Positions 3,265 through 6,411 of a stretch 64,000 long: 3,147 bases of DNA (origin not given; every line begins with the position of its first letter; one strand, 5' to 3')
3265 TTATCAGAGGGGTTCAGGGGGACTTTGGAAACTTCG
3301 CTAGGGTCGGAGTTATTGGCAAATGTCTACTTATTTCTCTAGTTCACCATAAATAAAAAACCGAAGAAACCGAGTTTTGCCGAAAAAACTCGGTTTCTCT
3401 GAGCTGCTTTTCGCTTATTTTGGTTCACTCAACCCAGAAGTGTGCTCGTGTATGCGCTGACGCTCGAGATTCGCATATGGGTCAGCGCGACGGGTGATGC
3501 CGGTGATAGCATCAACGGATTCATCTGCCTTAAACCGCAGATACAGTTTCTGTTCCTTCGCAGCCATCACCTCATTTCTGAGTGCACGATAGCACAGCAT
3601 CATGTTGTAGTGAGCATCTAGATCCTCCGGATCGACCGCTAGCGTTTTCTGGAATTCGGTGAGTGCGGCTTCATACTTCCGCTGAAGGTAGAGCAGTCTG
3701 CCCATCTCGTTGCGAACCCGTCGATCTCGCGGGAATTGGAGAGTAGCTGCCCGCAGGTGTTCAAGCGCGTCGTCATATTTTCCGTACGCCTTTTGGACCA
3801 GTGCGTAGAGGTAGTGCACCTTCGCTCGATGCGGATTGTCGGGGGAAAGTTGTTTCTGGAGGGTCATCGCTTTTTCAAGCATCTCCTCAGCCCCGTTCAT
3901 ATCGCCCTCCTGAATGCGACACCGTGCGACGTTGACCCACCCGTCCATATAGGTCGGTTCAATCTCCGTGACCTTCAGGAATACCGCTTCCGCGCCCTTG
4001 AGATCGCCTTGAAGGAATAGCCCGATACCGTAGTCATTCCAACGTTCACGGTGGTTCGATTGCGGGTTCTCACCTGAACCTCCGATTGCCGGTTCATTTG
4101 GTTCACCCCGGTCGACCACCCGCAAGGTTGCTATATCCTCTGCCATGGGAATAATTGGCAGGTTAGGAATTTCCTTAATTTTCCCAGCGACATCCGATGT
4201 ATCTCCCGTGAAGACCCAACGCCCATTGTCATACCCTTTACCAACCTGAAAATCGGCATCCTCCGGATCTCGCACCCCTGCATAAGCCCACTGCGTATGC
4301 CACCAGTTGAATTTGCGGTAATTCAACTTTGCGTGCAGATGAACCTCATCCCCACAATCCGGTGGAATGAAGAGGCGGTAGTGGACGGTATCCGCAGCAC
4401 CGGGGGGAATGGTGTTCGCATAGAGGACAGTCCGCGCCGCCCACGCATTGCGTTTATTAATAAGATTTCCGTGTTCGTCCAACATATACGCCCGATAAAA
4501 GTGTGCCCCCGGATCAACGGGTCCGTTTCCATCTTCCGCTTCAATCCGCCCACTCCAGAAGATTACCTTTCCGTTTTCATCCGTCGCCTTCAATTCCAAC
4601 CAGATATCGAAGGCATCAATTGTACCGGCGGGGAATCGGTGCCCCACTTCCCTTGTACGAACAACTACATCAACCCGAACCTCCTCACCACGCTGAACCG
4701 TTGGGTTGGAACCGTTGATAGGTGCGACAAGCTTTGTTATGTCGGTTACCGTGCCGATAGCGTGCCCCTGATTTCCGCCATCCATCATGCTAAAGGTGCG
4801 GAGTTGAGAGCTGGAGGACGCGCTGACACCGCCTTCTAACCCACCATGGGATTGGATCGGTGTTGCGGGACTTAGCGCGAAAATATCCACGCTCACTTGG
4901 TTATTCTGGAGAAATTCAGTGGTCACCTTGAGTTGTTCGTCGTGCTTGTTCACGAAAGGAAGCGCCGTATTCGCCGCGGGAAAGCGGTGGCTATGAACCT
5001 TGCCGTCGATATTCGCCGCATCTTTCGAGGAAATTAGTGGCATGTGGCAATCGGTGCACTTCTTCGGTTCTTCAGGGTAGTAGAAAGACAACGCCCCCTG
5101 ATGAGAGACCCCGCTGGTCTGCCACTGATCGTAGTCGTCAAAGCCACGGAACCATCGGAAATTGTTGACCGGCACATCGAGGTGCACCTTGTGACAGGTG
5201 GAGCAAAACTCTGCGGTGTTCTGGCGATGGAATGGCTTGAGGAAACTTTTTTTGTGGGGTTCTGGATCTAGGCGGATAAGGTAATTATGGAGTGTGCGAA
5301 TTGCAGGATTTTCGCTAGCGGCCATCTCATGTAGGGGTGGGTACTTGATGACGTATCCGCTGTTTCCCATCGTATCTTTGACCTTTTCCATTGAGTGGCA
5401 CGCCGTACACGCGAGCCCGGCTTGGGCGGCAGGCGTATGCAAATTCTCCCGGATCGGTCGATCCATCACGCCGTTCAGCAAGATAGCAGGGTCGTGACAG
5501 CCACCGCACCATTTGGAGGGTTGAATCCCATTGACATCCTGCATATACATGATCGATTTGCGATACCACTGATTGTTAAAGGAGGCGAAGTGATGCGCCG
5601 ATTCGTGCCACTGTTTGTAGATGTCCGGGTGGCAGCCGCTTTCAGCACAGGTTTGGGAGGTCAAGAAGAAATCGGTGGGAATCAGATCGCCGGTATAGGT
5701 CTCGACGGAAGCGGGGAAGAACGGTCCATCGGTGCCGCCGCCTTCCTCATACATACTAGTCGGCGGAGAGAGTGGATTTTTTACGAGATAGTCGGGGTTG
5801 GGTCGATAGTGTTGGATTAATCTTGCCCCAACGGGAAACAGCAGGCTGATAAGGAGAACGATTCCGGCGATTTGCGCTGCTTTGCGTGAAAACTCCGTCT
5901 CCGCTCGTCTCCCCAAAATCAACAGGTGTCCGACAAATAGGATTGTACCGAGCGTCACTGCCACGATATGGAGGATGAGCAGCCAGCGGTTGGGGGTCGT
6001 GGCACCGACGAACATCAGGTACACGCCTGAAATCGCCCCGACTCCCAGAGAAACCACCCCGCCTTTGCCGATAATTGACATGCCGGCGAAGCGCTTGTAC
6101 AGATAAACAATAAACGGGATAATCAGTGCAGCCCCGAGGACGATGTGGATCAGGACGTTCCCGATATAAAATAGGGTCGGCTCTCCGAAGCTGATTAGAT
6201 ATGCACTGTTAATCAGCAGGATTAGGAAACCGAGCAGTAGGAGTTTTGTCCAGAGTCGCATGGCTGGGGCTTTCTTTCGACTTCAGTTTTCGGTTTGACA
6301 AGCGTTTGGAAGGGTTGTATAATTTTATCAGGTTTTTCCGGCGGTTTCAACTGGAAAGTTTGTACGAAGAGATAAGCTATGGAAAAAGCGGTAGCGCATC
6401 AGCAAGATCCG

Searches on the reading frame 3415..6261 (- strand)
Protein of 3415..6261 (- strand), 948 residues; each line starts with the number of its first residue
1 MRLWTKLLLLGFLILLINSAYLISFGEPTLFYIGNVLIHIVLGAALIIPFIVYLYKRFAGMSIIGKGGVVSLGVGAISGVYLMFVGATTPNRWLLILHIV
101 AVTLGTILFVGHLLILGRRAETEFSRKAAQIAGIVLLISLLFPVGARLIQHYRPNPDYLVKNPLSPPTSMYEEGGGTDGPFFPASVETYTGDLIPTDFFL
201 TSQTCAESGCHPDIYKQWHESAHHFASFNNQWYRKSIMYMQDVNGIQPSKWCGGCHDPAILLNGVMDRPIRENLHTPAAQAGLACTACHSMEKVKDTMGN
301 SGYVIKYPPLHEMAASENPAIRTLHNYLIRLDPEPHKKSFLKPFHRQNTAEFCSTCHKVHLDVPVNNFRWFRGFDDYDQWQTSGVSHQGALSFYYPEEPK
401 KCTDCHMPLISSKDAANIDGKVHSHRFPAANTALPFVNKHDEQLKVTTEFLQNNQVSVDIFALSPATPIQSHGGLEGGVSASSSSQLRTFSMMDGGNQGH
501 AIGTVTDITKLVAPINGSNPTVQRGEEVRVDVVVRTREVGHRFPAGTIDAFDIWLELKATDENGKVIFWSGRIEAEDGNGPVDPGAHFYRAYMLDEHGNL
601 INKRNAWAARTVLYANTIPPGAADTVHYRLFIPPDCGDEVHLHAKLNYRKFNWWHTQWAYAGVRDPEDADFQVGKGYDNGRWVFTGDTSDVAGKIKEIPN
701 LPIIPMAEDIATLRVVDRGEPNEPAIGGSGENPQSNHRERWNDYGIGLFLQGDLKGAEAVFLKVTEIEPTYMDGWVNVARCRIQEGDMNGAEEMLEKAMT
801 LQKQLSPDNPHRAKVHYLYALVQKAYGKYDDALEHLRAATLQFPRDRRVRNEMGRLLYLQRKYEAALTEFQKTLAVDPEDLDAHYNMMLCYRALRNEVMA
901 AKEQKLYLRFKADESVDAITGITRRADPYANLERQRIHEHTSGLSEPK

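Call 10: search_protein_families(library=ncbifam, proteins=[window:3415-6261:-])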
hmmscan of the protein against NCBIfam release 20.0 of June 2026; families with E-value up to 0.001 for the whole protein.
window:3415-6261:- (948 aa): 12 families
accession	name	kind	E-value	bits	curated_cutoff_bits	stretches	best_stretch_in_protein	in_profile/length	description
TIGR02521.1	type_IV_pilW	equivalog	2.3e-11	43.7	154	2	736-817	97-180/234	type IV pilus biogenesis/stability protein PilW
NF040959.1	MamA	equivalog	1.2e-10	41.1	200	1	743-893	42-185/204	magnetosome protein MamA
TIGR02917.1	PEP_TPR_lipo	equivalog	8.7e-10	37.1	312.2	1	748-884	203-332/899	XrtA/PEP-CTERM system TPR-repeat protein PrsT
NF033920.0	C39_PA2778_fam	equivalog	3.3e-09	36.5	150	0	749-802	201-254/255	PA2778 family cysteine peptidase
TIGR02552.1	LcrH_SycD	equivalog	6.5e-08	32.4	104.8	0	744-839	24-112/136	SycD/LcrH family type III secretion system chaperone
NF047371.1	FlcA_CTERM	equivalog_domain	7.4e-08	31.3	300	1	811-874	471-534/646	periplasmic flagellar collar protein FlcA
TIGR04510.1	mod_pep_cyc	subfamily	2.7e-06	26.2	400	1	750-871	410-525/814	putative peptide modification system cyclase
TIGR00990.1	3a0801s09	subfamily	1.3e-05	24.1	757.25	1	742-833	335-426/615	mitochondrial import receptor subunit TOM70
NF033762.1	social_mot_Tgl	equivalog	4.5e-05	22.9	225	1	811-887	29-106/252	social motility TPR repeat lipoprotein Tgl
TIGR03939.1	PGA_TPR_OMP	equivalog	6.4e-05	21.3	366.65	1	796-912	103-219/800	poly-beta-1,6 N-acetyl-D-glucosamine export porin PgaA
NF040886.1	cyt_C_like_Sec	equivalog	0.00015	20.5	250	0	202-224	45-65/423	multiheme c-type cytochrome (seleno)protein ExtKL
NF052312.1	T9SS_PorW_SprE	equivalog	0.00015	20.5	250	1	776-904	145-268/716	type IX secretion system periplasmic lipoprotein PorW/SprE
